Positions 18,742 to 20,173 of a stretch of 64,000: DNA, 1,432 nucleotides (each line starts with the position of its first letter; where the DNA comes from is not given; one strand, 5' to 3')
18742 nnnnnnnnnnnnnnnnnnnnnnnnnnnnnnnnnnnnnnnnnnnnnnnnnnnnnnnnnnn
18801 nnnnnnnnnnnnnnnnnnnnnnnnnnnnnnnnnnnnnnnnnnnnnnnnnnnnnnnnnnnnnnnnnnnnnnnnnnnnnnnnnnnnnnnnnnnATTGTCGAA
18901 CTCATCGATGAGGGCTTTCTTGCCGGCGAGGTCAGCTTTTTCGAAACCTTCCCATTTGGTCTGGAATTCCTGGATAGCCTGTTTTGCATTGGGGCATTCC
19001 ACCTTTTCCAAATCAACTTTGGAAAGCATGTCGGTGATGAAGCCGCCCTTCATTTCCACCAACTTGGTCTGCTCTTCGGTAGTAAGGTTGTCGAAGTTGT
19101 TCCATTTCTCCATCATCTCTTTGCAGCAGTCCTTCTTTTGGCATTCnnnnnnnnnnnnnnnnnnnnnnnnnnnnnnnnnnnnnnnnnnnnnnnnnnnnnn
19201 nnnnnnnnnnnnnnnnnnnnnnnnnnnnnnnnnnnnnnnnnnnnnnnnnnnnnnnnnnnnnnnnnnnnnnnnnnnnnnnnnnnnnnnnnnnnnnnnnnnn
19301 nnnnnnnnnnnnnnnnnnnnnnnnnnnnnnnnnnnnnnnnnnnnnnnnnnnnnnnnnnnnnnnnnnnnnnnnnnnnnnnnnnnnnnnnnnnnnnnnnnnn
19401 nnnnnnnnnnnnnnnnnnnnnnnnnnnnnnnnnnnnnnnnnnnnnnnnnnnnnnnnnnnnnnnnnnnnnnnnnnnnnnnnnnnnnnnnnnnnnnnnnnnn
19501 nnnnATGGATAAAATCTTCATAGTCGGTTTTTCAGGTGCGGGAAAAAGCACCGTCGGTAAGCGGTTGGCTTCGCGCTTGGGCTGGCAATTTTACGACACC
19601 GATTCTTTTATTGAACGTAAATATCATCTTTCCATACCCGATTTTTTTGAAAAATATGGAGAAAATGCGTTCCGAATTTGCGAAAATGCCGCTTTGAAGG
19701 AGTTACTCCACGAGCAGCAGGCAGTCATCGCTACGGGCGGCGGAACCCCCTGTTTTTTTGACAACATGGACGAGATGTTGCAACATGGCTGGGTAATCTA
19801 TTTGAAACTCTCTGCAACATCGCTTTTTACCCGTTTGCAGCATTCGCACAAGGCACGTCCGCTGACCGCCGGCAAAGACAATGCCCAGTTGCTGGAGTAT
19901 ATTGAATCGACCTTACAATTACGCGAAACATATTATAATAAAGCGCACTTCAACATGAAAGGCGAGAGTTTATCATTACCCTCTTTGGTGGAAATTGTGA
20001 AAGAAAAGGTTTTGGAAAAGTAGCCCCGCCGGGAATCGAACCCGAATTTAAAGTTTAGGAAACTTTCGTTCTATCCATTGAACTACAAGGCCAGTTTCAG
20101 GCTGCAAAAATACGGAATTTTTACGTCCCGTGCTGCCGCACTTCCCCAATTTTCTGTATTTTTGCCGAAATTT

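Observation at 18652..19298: Lipoprotein with a metallothionein-like tail: 24 Cys in the last 71 residues, built from CCKDG/CKDC repeats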

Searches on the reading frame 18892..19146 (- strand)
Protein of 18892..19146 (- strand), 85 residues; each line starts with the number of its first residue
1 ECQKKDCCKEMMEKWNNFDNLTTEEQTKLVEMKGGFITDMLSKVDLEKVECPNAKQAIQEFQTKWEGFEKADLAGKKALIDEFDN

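Call 20: find_homologous_proteins(query=A2, max_evalue=0.01)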
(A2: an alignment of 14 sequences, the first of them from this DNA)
Query A2 (14 sequences) (81 aa, profile of the alignment): 32 proteins with E <= 0.01 among 4503 candidates.
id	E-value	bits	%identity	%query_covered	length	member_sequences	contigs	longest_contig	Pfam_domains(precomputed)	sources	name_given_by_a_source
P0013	2.1e-20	91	38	95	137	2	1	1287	-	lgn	-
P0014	7.6e-16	76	36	98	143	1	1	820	-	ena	-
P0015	2.4e-14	71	52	37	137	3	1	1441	-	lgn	-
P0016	4.8e-14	70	38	94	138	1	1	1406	-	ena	-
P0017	8.1e-14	70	32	98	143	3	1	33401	-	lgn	-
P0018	1.7e-13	69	36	85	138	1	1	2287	-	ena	-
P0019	3.1e-12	65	30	94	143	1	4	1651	-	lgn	-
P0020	2.7e-11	62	38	91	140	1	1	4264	-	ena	-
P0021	8.5e-11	60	34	93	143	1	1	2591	-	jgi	jgi:hypothetical protein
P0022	8.8e-11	60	36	91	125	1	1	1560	-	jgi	-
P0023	3.8e-10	58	26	91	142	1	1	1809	-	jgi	jgi:hypothetical protein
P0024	4.5e-10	58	20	67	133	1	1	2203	-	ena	-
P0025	5.3e-10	57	30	91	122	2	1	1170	-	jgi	jgi:hypothetical protein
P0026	5.4e-10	57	28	85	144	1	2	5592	-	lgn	-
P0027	5.6e-10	57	36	91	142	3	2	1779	-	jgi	jgi:hypothetical protein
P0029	1.6e-9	56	28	85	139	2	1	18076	-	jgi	jgi:signal recognition particle GTPase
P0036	1.3e-6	47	33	41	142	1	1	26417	-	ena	-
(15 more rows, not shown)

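Call 21: search_solved_structures(query=A2, max_evalue=10)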
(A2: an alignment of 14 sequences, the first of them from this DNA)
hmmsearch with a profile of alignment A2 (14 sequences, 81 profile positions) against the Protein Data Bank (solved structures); distinct sequences matched with E-value up to 10: 4.
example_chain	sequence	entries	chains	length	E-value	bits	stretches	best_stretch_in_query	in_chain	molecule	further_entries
5myj_AF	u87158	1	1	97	0.27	15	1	16-61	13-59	30S ribosomal protein S6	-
1jr5_A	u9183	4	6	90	0.95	13.2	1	65-80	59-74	10 KDA Anti-Sigma Factor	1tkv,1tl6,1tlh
6k4y_I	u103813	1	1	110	1.5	12.6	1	65-80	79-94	10 kDa anti-sigma factor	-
5jbm_A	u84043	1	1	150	4.5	11.1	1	12-77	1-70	Chromatin assembly factor 1 subunit p90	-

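Call 25: find_encoding_contigs(protein=P0017, flank=8000, max_places=3)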
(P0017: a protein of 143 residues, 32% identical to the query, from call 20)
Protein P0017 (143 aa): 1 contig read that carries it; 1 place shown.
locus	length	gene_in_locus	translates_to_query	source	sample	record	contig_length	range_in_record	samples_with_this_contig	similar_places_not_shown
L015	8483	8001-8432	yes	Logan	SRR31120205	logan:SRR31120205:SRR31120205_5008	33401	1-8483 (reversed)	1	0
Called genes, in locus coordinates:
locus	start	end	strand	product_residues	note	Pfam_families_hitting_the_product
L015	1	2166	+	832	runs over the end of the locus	PF04023:FeoA, PF01926:MMR_HSR1, PF02421:FeoB_N, PF09439:SRPRB (weak), PF17910:FeoB_Cyto, PF07670:Gate, PF07664:FeoB_C, PF07670:Gate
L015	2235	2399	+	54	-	PF12669:FeoB_associated (weak)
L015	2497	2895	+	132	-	-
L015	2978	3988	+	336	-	PF00561:Abhydrolase_1 (weak), PF12146:Hydrolase_4, PF12697:Abhydrolase_6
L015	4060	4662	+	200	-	PF02577:BFN_dom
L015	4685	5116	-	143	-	PF04246:RseC_MucC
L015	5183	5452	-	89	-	PF01016:Ribosomal_L27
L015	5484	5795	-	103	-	PF00829:Ribosomal_L21p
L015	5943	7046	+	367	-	PF00089:Trypsin, PF13365:Trypsin_2, PF00595:PDZ, PF13180:PDZ_2, PF17820:PDZ_6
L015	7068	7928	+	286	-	PF00140:Sigma70_r1_2, PF04542:Sigma70_r2, PF04539:Sigma70_r3, PF04545:Sigma70_r4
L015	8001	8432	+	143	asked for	-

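Call 34: find_encoding_contigs(protein=P0029, flank=6000, max_places=2)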
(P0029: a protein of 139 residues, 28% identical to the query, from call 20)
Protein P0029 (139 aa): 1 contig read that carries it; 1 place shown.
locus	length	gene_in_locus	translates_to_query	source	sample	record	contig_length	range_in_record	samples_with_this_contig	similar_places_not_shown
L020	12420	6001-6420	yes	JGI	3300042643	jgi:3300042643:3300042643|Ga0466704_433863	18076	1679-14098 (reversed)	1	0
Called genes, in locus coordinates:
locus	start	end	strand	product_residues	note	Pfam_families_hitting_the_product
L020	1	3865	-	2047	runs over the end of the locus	PF13385:Laminin_G_3, PF13585:CHU_C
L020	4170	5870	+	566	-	PF07837:FTCD_N, PF02971:FTCD, PF04961:FTCD_C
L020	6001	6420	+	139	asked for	-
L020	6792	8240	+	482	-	PF11638:DnaA_N, PF00308:Bac_DnaA, PF01695:IstB_IS21, PF00004:AAA (weak), PF08299:Bac_DnaA_C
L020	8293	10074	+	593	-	PF01368:DHH, PF02272:DHHA1, PF17768:RecJ_OB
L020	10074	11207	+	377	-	PF13439:Glyco_transf_4, PF00534:Glycos_transf_1, PF13692:Glyco_trans_1_4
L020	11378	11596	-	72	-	-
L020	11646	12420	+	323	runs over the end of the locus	PF19775:DUF6261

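Call 35: find_encoding_contigs(protein=P0036, flank=6000, max_places=2)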
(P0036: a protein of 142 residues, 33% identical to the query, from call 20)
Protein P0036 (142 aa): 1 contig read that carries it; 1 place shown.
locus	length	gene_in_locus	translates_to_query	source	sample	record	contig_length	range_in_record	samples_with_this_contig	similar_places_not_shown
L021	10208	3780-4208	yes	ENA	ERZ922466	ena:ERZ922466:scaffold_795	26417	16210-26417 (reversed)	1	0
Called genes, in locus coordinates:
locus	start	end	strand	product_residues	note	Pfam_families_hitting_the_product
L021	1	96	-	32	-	?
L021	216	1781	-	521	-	PF00082:Peptidase_S8, PF18962:Por_Secre_tail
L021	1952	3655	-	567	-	PF00082:Peptidase_S8, PF18962:Por_Secre_tail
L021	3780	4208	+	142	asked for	-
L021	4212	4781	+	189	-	PF00551:Formyl_trans_N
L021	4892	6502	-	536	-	PF00474:SSF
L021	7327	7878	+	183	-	PF10543:ORF6N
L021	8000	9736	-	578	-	PF02016:Peptidase_S66, PF17676:Peptidase_S66C, PF01427:Peptidase_M15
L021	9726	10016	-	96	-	-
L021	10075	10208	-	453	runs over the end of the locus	PF13173:AAA_14, PF13635:DUF4143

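Call 46: search_protein_representatives(alignment_id=A3)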
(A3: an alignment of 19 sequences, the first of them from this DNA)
Query: 19 sequences, 81 profile positions. Proteins with E-value up to 0.001 (for the whole library): 158; up to 1e-10: 102; up to 1e-30: 0. The best 150 are listed.
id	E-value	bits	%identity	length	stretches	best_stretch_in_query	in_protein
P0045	2.2e-28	114.4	-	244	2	2-80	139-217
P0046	3.0e-24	101.1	-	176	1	1-80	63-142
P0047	1.9e-23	98.6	-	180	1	1-80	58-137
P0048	2.3e-23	98.3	-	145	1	1-80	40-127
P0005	5.5e-23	97.1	-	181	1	2-81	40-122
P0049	1.4e-22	95.8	-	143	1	1-80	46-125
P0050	1.6e-22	95.6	-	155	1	5-80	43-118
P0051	4.3e-22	94.2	-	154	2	2-81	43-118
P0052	8.9e-21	90.0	-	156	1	1-79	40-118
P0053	1.6e-20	89.2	-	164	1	1-81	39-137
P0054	1.8e-20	89.1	-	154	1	3-80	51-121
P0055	7.9e-20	87.0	-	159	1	1-80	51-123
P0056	8.1e-20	86.9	-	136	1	1-79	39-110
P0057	1.0e-19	86.6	-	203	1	1-80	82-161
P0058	1.9e-19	85.7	-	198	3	3-57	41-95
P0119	3.6e-13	65.7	-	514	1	10-80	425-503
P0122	4.3e-13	65.4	-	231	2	35-80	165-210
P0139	1.7e-11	60.3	-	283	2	43-77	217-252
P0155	1.1e-08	51.3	-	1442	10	8-48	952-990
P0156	2.3e-08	50.2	-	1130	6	15-59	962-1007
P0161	1.6e-07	47.5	-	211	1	7-77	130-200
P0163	2.6e-07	46.9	-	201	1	20-77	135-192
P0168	5.1e-07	45.9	-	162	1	18-77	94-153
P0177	8.7e-06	42.0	-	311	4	18-54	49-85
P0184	3.2e-05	40.2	-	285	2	34-77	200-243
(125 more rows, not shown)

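Call 54: search_protein_families(library=pfam, proteins=[P0013, P0045, P0017, P0014, P0019, P0046, P0016, P0047, P0048], max_evalue=0.1)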
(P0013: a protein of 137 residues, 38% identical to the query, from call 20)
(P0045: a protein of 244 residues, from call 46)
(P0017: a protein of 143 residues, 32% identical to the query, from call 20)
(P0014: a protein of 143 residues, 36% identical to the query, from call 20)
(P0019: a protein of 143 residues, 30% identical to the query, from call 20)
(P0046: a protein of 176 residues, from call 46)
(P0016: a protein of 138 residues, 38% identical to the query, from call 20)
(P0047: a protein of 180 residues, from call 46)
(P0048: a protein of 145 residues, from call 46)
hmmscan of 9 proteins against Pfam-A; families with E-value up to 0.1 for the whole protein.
P0013 (137 aa): 0 families

P0045 (244 aa): 1 family
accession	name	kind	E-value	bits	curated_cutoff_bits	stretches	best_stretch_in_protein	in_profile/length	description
PF18738.6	HEPN_DZIP3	-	0.035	14.3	27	0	154-225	65-139/144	DZIP3/ hRUL138-like HEPN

P0017 (143 aa): 1 family
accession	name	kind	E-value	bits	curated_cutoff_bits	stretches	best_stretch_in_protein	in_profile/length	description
PF03137.26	OATP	-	0.086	11.5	25.8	1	4-99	373-458/545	Organic Anion Transporter Polypeptide (OATP) family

P0014 (143 aa): 0 families

P0019 (143 aa): 1 family
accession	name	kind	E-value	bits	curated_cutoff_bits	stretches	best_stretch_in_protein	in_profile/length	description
PF08947.15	BPS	-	0.037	14.5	27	0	115-134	25-44/48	BPS (Between PH and SH2)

P0046 (176 aa): 4 families
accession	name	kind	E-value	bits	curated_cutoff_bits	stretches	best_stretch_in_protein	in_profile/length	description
PF13376.11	OmdA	-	0.025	15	25.6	0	119-144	14-39/60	Bacteriocin-protection, YdeI or OmpD-Associated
PF13965.12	SID-1_RNA_chan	-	0.042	12.8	28.7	1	16-117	117-211/594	dsRNA-gated channel SID-1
PF11304.13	DUF3106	-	0.062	14.2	24.3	0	65-138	21-102/104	Protein of unknown function (DUF3106)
PF14362.11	DUF4407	-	0.096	12.4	31.3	0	35-138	158-260/297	Domain of unknown function (DUF4407)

P0016 (138 aa): 0 families

P0047 (180 aa): 2 families
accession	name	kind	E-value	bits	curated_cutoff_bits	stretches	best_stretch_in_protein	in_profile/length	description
PF07172.16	GRP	-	0.0025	18.8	30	0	3-52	5-57/90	Glycine rich protein family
PF12685.13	SpoIIIAH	-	0.006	17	30.6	1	11-137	10-123/191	SpoIIIAH-like protein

P0048 (145 aa): 3 families
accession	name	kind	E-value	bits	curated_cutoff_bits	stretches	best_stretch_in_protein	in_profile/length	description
PF13376.11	OmdA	-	0.0038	17.6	25.6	0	103-125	13-35/60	Bacteriocin-protection, YdeI or OmpD-Associated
PF21763.2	DHH_CID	-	0.054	14.3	27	0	107-134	46-73/84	DHH-CID domain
PF11304.13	DUF3106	-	0.071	14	24.3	0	43-67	40-65/104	Protein of unknown function (DUF3106)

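Call 55: search_protein_families(library=pfam, proteins=[P0161, P0163, P0168, P0177, P0184, P0139, P0155, P0156, P0119, P0122], max_evalue=0.01)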
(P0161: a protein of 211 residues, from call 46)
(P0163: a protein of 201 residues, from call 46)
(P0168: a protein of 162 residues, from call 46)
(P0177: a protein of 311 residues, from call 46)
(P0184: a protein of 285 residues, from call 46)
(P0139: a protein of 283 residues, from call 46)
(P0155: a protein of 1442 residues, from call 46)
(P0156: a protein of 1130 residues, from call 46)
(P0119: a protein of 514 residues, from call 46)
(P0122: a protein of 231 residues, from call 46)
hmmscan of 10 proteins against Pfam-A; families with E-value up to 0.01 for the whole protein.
P0161 (211 aa): 0 families

P0163 (201 aa): 0 families

P0168 (162 aa): 1 family
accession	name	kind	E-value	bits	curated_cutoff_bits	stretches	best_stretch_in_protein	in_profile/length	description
PF12729.13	4HB_MCP_1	-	0.0095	16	27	0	114-153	71-110/181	Four helix bundle sensory module for signal transduction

P0177 (311 aa): 6 families
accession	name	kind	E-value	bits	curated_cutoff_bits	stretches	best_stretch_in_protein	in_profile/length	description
PF15797.10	DUF4706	-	8.7e-06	26.5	27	0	236-252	26-42/108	Domain of unknown function (DUF4706)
PF16423.10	COE1_HLH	-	0.00012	22.2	27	0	221-241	9-27/44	Transcription factor COE1 helix-loop-helix domain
PF23768.1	DUF7167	-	0.00049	20.6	24.4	0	237-251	26-40/60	Domain of unknown function (DUF7167)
PF17480.7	AlphaC_N2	-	0.00098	19.5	25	0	43-82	11-50/71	AlphaC N-terminal domain 2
PF09849.14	DUF2076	-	0.002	18.7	38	0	187-280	64-149/265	Uncharacterized protein conserved in bacteria (DUF2076)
PF20628.3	Dyp_perox_C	-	0.0083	16.3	20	0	238-260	52-74/166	Dyp-type peroxidase, C-terminal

P0184 (285 aa): 0 families

P0139 (283 aa): 1 family
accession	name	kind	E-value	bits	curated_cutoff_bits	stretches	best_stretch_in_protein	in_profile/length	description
PF20606.3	DUF6799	-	8.1e-05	22.7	26.8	0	111-133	33-55/63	Domain of unknown function (DUF6799)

P0155 (1442 aa): 11 families
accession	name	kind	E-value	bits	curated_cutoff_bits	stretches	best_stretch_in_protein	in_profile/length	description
PF23202.1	PAH_ZNF598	-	3.8e-14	53.2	25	0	575-610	3-38/83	ZNF598 PAH domain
PF18262.7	PhetRS_B1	-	5.1e-10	39.9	26.8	0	460-480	27-48/83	Phe-tRNA synthetase beta subunit B1 domain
PF02287.20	Dehydratase_SU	-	3.4e-09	37.3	25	0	503-540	81-118/133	Dehydratase small subunit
PF06543.17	Lac_bphage_repr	-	1.6e-07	31.6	21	0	380-397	31-48/49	Lactococcus bacteriophage repressor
PF13623.11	SurA_N_2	-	6e-07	29.9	28.5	0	523-574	54-105/145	SurA-like N-terminal domain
PF21219.3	USH1C_N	-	2.7e-06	27.8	27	0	648-711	4-68/74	Harmonin, N-terminal domain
PF06628.17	Catalase-rel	-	8e-06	26.4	30.1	0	890-921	15-46/65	Catalase-related immune-responsive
PF04545.22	Sigma70_r4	-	4.5e-05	23.3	24.1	0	152-181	12-41/50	Sigma-70, region 4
PF08971.16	GlgS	-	0.00086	19.7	32.2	0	1121-1147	17-43/66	Glycogen synthesis protein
PF21758.2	PAC_bac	-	0.0016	18.6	27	0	1257-1304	60-107/115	Bacterial proteasome assembling chaperone-like protein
PF13245.12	AAA_19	-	0.0029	18.2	25.1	0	1192-1265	33-104/134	AAA domain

P0156 (1130 aa): 21 families
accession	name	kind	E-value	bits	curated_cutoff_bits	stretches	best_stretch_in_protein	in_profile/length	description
PF22544.2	HYDIN_VesB_CFA65-like_Ig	-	4.9e-18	65.7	25.5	2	153-247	1-97/100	HYDIN/CFA65/VesB-like, Ig-like domain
PF22073.2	Cep192_D4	-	6.4e-17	62.2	35.5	2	153-237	2-95/112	Cep192 domain 4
PF00404.24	Dockerin_1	-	1.1e-15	58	22.9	1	1075-1129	2-57/57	Dockerin type I domain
PF07610.17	DUF1573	-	9.5e-15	54.9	26.1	2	156-247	2-94/98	Protein of unknown function (DUF1573)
PF15780.11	ASH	-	9.8e-15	55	27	2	153-241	6-95/98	Abnormal spindle-like microcephaly-assoc'd, ASPM-SPD-2-Hydin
PF22067.2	Cep192_D3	-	3.1e-07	30.9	27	1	398-468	12-83/99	Cep192 domain 3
PF24507.1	Ig_CFAP65_4th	-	9.4e-06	26.4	27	0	434-471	27-64/76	CFAP65, fourth Ig-like domain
PF13202.12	EF-hand_5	-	9.5e-06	25.3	25.9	0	1107-1121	7-21/25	EF hand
PF22060.2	Cep192_D1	-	1.7e-05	25.1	27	0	187-248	48-109/123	Cep192 domain 1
PF10093.14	EarP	-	2.7e-05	23.9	25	0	754-837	198-279/372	Elongation-Factor P (EF-P) rhamnosyltransferase EarP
PF07705.17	CARDB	-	9.2e-05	23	22.7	1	398-467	14-83/101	CARDB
PF00036.39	EF-hand_1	-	9.6e-05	22.1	25.4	0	1076-1091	10-25/29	EF hand domain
PF21633.3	MOV-10_Ig-like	-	0.0001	22.9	27.4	0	377-466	7-103/126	Helicase MOV-10, Ig-like domain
PF16740.10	SKA2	-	0.00017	21.8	30.1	0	664-703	70-108/110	Spindle and kinetochore-associated protein 2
PF17176.10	tRNA_bind_3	-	0.00031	21.5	27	0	875-918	69-112/119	tRNA-binding domain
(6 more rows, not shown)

P0119 (514 aa): 6 families
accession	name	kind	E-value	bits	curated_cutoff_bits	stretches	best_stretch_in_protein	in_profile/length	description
PF00069.31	Pkinase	-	5e-43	147.8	31.7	1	79-286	36-254/263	Protein kinase domain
PF07714.23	PK_Tyr_Ser-Thr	-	3.2e-29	102.4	23.1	1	18-278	5-243/258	Protein tyrosine and serine/threonine kinase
PF03109.22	ABC1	-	5.4e-10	39.3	22.9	1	96-198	122-224/244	ABC1 atypical kinase-like domain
PF01636.29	APH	-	5.7e-06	26.7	23.2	0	160-186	168-195/239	Phosphotransferase enzyme family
PF14531.12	Kinase-like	-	1.5e-05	24.9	25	1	90-247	95-254/289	Kinase-like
PF17667.7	Pkinase_fungal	-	0.007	15.6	24.1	0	155-203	300-354/387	Fungal protein kinase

P0122 (231 aa): 0 families

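Call 70: predict_structure(alignment_id=A3)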
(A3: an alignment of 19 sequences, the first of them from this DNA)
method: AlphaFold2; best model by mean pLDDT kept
length: 84 residues; sequences in the alignment: 19
mean_pLDDT: 90.9   pTM: 0.74
mean pLDDT of the five models: 90.9, 89.4, 89.0, 88.6, 87.9
residues with pLDDT >= 90: 70; 70-90: 9; 50-70: 3; < 50: 2
segments of 3 or more residues with pLDDT < 50: none
pLDDT, mean of each block of 10 residues (from residue 1): 67 93 96 93 93 94 95 96 90
secondary structure, 60 per line:
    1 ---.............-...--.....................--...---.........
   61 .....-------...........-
elements in order: H4-16 H23-43 H52-65 H73-83

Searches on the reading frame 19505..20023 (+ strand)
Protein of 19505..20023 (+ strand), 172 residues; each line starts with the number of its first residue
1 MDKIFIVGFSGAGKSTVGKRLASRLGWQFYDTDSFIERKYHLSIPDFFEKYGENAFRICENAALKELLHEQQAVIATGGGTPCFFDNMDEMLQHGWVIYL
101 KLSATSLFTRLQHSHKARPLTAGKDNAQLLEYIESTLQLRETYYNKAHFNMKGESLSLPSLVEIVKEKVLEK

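Call 15: search_protein_families(library=pfam, proteins=[window:19505-20023:+])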
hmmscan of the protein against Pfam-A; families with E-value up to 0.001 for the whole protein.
window:19505-20023:+ (172 aa): 6 families
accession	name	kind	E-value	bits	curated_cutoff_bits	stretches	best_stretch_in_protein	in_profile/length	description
PF01202.28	SKI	-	1.6e-40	139.3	22.1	1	11-157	2-145/159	Shikimate kinase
PF13238.12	AAA_18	-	1.5e-08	35.6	29.4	1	4-128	1-125/128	AAA domain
PF13671.12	AAA_33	-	2.2e-05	25.2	27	1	4-41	2-39/143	AAA domain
PF02224.24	Cytidylate_kin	-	9.5e-05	22.6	26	1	6-35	3-32/211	Cytidylate kinase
PF13189.12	Cytidylate_kin2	-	0.0001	23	28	1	6-53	4-52/176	Cytidylate kinase-like family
PF01712.25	dNK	-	0.00029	21.1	27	0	4-32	1-29/203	Deoxynucleoside kinase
